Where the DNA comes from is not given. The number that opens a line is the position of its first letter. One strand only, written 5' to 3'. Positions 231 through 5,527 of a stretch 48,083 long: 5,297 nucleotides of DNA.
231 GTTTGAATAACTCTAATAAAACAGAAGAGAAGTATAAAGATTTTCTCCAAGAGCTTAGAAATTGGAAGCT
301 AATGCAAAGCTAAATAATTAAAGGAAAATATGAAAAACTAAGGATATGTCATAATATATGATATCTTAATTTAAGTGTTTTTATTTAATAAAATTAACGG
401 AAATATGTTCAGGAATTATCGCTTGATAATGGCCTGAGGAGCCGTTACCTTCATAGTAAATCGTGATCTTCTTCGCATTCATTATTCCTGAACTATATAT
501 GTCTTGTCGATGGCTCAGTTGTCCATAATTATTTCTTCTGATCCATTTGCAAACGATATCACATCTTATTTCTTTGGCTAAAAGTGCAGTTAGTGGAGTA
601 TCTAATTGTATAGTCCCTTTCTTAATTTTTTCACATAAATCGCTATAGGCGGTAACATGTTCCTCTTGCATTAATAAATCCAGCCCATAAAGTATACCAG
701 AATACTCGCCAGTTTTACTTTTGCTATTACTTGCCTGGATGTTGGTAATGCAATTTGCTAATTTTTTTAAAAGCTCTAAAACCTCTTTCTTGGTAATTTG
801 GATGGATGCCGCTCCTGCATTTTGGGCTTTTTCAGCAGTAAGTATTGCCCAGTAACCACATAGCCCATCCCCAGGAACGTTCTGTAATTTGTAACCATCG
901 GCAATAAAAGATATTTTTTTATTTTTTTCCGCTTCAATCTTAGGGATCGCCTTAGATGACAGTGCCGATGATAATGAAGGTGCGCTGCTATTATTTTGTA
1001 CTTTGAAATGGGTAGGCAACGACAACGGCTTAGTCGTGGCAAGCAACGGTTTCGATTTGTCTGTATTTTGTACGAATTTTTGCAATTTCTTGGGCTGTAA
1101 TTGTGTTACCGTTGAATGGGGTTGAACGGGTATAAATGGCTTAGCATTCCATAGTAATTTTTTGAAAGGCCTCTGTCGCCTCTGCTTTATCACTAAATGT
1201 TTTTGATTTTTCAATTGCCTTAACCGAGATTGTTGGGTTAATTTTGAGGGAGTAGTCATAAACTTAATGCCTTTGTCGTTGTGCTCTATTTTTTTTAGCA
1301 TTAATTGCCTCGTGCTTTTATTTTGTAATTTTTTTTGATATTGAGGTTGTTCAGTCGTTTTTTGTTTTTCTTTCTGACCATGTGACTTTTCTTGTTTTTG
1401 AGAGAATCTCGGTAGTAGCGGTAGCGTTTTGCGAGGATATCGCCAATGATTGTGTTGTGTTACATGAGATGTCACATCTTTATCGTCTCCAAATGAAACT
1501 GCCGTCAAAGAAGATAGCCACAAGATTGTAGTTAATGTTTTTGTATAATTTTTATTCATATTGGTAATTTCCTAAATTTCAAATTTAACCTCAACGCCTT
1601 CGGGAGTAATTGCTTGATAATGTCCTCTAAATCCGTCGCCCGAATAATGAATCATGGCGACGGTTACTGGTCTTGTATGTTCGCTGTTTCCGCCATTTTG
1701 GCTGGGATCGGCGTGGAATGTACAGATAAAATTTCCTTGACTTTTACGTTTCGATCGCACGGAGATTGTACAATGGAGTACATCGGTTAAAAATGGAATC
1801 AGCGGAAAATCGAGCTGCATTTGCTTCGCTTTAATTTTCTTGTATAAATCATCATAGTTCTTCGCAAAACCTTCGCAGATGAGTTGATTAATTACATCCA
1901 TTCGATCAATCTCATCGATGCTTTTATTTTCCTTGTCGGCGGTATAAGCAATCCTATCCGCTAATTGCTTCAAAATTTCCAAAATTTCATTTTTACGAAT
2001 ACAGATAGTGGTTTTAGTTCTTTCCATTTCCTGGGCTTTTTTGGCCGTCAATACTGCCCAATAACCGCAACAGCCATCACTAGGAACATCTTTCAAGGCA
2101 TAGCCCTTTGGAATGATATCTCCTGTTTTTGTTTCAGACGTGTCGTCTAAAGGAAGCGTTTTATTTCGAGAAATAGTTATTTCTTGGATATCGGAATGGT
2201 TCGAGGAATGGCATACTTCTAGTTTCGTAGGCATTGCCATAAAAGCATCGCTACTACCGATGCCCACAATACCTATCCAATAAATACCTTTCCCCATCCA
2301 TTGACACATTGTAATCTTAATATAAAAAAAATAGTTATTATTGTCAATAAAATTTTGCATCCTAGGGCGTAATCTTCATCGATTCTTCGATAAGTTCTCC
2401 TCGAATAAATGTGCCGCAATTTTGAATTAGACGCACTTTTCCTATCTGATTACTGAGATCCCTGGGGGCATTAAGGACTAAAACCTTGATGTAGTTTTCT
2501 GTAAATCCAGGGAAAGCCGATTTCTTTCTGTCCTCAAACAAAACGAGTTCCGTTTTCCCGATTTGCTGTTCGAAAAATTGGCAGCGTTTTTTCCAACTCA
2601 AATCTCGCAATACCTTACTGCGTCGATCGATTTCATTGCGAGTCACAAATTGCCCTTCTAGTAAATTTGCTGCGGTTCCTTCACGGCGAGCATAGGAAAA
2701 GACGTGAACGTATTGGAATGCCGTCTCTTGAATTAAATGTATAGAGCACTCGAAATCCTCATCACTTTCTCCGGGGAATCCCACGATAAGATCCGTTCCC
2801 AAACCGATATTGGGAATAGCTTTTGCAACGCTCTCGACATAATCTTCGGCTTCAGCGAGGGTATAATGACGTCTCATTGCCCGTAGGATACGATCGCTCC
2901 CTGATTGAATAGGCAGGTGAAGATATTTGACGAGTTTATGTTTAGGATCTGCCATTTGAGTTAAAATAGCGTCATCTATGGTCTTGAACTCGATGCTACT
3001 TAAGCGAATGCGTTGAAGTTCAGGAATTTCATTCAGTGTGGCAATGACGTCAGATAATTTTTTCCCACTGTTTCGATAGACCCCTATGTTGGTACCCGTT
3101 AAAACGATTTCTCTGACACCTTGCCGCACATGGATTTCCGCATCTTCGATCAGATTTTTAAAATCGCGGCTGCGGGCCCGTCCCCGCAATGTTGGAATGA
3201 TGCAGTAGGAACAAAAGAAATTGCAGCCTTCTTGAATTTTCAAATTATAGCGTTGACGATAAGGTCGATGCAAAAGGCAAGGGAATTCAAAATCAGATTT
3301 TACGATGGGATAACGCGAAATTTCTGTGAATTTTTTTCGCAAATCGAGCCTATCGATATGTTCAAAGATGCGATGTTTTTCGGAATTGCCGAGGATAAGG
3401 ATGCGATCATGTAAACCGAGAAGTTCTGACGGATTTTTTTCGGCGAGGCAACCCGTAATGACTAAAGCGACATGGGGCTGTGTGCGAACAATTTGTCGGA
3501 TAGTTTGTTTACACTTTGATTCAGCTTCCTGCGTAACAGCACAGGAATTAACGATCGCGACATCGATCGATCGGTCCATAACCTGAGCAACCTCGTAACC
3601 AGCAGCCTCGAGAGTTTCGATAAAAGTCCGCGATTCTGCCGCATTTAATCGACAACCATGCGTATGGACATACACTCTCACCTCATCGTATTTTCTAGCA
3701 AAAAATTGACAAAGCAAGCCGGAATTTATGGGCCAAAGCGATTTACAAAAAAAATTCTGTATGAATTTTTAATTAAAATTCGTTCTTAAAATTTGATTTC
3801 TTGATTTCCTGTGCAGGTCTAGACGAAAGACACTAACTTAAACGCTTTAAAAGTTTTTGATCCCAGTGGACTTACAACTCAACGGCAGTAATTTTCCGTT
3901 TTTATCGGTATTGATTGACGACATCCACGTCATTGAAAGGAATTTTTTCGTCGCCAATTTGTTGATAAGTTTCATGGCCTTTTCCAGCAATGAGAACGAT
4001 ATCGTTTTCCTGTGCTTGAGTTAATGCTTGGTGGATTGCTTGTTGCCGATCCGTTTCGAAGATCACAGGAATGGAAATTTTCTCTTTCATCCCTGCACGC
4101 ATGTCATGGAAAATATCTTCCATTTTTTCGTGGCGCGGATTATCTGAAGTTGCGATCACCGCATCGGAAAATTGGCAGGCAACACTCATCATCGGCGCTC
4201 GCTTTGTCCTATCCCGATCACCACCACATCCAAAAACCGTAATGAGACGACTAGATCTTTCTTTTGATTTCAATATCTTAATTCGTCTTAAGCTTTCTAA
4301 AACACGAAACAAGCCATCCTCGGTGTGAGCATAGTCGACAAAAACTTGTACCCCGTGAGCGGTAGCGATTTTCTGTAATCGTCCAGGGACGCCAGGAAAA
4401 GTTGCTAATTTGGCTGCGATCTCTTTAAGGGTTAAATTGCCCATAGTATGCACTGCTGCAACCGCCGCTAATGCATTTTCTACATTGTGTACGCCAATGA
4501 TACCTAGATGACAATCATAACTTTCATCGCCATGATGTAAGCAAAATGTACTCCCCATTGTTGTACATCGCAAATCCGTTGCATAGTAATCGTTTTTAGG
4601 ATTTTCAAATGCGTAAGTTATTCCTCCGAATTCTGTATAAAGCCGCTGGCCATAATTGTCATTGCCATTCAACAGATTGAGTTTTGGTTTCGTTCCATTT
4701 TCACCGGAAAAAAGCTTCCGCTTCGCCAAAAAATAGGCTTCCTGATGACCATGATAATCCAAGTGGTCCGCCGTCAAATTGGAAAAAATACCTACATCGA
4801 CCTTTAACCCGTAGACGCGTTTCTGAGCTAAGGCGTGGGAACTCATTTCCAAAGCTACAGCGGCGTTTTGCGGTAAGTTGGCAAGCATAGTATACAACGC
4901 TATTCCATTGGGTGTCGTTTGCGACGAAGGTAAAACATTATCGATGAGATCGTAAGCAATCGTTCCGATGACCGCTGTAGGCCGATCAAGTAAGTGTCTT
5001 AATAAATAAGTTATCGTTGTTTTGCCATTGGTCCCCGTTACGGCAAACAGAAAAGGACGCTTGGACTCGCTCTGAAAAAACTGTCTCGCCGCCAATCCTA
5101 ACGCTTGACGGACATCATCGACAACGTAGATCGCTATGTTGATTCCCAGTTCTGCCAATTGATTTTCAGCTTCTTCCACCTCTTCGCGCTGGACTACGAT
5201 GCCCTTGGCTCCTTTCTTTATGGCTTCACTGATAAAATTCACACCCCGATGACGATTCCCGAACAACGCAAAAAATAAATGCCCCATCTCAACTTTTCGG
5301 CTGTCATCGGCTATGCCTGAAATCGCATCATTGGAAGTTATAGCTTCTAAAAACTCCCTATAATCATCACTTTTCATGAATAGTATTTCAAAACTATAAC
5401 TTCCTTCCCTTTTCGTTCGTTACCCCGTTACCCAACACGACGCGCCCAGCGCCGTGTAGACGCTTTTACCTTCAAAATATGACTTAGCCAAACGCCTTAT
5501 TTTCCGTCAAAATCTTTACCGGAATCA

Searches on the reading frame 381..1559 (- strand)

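Call 12: search_protein_families(library=pfam, proteins=[window:381-1559:-], max_evalue=0.001)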
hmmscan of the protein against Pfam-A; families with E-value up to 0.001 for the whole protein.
window:381-1559:- (392 aa): 0 families

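Call 16: search_protein_families(library=ncbifam, proteins=[window:381-1559:-], max_evalue=0.1)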
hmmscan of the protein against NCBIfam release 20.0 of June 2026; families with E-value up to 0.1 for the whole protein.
window:381-1559:- (392 aa): 0 families

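Call 49: search_protein_families(library=pfam, proteins=[window:381-1559:-], max_evalue=1)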
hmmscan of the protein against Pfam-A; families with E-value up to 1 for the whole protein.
window:381-1559:- (392 aa): 1 family
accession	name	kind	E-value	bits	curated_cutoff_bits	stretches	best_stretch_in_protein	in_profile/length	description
PF19672.4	DUF6175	-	0.037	13.6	23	1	63-158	24-122/293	Family of unknown function (DUF6175)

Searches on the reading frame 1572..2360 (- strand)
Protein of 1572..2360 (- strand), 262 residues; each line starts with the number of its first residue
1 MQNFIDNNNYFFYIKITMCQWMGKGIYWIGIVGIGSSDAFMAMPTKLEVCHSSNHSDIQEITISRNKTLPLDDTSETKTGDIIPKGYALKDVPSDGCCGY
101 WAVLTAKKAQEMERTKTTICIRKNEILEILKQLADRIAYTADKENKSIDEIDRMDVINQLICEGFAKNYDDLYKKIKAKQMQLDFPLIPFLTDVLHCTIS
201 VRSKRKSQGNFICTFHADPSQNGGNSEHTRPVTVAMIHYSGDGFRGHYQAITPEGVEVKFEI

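Call 12: search_protein_families(library=pfam, proteins=[window:1572-2360:-], max_evalue=0.001)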
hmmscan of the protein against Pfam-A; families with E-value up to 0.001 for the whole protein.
window:1572-2360:- (262 aa): 0 families

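Call 16: search_protein_families(library=ncbifam, proteins=[window:1572-2360:-], max_evalue=0.1)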
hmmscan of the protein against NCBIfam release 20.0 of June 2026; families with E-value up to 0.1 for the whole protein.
window:1572-2360:- (262 aa): 1 family
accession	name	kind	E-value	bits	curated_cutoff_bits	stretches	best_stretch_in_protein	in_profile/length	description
NF005722.0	PRK07539.1-2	equivalog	0.055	13.5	141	1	103-175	4-73/157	NADH-quinone oxidoreductase subunit NuoE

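Call 49: search_protein_families(library=pfam, proteins=[window:1572-2360:-], max_evalue=1)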
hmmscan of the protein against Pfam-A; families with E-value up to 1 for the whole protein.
window:1572-2360:- (262 aa): 1 family
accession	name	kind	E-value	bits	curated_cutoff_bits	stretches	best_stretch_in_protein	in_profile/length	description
PF24487.1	NDC80_loop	-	0.041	14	27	1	116-184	121-189/233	Kinetochore protein NDC80 loop region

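Call 86: search_solved_structures(query=window:1572-2360:-, max_evalue=10)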
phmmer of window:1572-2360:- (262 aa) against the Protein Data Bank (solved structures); distinct sequences matched with E-value up to 10: 17.
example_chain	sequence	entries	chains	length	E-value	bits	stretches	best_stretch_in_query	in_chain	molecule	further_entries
8ygs_H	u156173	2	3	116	0.43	13.1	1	20-58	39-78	Antibody 7H13 heavy chain | Antibody 7H13-I54G mutant heavy chain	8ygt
8de6_E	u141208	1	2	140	0.48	12.9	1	20-75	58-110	aE11 Fab VH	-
1dl7_H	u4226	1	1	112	0.78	12.2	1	20-74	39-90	PROTEIN (ANTIBODY M3C65 (HEAVY CHAIN))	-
3w12_C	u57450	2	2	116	0.9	12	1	20-75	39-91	monoclonal antibody fab 83-7 fragment - heavy chain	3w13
3w11_C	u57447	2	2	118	0.93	12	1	20-75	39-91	monoclonal antibody fab 83-7 fragment - heavy chain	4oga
5j3h_C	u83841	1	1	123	1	11.9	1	20-75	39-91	mAb 83-7 Fab heavy chain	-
7kd6_C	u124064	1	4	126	1.1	11.8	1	20-75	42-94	Fv 83-7 Heavy chain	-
6vep_C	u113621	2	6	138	1.2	11.6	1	20-75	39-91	Fv 83-7 heavy chain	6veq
1a7n_H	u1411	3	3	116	1.3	11.5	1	20-74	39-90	IGG1-KAPPA D1.3 FV (HEAVY CHAIN)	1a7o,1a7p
1a2y_B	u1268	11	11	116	1.3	11.5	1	20-74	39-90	IGG1-KAPPA D1.3 FV (HEAVY CHAIN) | FV D1.3 | ANTI-HEN EGG WHITE LYSOZYME MONOCLONAL ANTIBODY D1.3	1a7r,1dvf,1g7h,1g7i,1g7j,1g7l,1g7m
1kiq_B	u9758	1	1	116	1.3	11.5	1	20-74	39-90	MONOCLONAL ANTIBODY D1.3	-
1kip_B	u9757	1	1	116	1.4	11.4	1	20-74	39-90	MONOCLONAL ANTIBODY D1.3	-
9ney_C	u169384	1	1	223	1.6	11.2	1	15-56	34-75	Heavy Chain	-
7oo2_A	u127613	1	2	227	1.6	11.2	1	20-74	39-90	anti-MenX Fab heavy chain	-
3raj_H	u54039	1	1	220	1.7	11.1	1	20-89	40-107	heavy chain of the Fab fragment of antibody HB7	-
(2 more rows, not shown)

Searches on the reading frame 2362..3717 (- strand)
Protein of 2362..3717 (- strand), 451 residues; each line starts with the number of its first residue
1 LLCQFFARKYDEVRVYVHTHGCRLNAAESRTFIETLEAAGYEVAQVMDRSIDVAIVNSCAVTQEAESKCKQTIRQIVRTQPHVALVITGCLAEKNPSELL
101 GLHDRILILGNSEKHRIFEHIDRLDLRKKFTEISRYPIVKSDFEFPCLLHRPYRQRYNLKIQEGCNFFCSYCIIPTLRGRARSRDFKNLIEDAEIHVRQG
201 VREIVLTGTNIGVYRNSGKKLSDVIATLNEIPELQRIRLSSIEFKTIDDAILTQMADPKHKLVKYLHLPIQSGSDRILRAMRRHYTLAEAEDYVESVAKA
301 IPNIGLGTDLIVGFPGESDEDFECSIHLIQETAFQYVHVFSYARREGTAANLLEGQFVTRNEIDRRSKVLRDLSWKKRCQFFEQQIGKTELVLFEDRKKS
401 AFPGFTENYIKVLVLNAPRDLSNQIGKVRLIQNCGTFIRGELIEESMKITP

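Call 12: search_protein_families(library=pfam, proteins=[window:2362-3717:-], max_evalue=0.001)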
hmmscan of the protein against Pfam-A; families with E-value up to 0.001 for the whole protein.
window:2362-3717:- (451 aa): 2 families
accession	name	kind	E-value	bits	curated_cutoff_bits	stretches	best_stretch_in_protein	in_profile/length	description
PF04055.27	Radical_SAM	-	3.3e-25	89.6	29.5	1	160-327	2-164/166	Radical SAM superfamily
PF00919.26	UPF0004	-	2.2e-21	76.2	27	1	14-104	1-91/98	Uncharacterized protein family UPF0004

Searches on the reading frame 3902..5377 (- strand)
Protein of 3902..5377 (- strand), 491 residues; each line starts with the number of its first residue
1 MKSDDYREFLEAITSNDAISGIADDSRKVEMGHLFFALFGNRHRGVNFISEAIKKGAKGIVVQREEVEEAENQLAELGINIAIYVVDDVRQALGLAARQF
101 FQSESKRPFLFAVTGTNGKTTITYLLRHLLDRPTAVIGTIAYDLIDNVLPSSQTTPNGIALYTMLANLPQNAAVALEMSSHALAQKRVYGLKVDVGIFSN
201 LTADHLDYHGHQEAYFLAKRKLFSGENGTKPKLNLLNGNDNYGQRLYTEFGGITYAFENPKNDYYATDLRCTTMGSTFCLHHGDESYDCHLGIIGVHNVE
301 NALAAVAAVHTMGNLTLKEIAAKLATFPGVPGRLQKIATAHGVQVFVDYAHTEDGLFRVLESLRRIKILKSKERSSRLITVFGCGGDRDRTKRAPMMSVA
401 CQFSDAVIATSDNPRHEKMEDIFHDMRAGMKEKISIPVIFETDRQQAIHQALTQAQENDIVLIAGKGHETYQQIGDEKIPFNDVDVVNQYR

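Call 12: search_protein_families(library=pfam, proteins=[window:3902-5377:-], max_evalue=0.001)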
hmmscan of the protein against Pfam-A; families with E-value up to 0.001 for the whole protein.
window:3902-5377:- (491 aa): 3 families
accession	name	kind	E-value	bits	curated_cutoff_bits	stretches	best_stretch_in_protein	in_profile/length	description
PF08245.18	Mur_ligase_M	-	5.8e-48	163.9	24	1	113-309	1-200/200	Mur ligase middle domain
PF02875.26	Mur_ligase_C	-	1e-30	107.6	28.4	1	332-467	1-127/127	Mur ligase, glutamate ligase domain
PF01225.30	Mur_ligase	-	1.2e-07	32.4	21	1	19-100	2-94/95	Mur ligase family, catalytic domain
